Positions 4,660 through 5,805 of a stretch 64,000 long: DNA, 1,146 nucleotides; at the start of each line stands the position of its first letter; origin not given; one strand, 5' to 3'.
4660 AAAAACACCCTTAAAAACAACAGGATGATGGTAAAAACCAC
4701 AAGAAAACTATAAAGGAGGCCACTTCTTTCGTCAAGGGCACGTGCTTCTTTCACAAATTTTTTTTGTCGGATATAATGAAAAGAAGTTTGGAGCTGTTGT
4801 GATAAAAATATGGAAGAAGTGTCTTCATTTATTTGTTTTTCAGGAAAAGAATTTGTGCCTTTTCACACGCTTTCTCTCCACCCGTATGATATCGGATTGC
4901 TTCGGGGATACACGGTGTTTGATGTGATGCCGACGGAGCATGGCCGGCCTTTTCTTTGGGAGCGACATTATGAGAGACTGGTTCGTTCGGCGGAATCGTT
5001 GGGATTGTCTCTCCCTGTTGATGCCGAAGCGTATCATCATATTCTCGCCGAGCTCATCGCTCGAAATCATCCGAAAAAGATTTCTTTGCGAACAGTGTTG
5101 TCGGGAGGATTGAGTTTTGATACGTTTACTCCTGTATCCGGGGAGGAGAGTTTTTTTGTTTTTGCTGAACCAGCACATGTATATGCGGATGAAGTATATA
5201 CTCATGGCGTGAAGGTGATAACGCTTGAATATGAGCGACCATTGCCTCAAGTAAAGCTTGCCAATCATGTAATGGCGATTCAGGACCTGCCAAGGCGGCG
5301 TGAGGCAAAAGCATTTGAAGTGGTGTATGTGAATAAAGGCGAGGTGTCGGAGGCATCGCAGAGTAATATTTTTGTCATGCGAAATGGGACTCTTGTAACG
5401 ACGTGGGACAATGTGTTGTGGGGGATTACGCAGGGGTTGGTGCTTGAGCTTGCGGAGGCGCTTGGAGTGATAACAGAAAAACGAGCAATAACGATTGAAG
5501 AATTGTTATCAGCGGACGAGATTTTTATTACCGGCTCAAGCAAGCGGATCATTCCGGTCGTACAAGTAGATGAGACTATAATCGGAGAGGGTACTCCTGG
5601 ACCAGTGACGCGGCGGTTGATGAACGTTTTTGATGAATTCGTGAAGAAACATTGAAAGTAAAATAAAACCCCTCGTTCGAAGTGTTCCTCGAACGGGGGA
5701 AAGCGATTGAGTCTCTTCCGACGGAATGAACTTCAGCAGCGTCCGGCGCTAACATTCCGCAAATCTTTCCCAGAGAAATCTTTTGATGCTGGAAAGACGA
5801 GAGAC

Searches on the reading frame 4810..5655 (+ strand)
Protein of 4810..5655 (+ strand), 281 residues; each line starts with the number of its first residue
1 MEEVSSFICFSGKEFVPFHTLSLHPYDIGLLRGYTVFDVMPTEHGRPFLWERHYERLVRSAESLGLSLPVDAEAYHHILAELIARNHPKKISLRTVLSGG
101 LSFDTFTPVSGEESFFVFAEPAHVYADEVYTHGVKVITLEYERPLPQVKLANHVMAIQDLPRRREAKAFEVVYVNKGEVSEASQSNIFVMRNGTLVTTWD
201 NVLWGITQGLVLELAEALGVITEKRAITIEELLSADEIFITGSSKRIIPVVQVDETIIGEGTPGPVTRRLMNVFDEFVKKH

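Call 4: search_protein_families(library=pfam, proteins=[window:4810-5655:+], max_evalue=0.1)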
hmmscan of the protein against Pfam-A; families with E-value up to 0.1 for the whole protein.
window:4810-5655:+ (281 aa): 1 family
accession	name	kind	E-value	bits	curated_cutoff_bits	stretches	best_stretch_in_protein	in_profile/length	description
PF01063.24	Aminotran_4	-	1.5e-45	156.2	28.5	1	35-252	1-222/223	Amino-transferase class IV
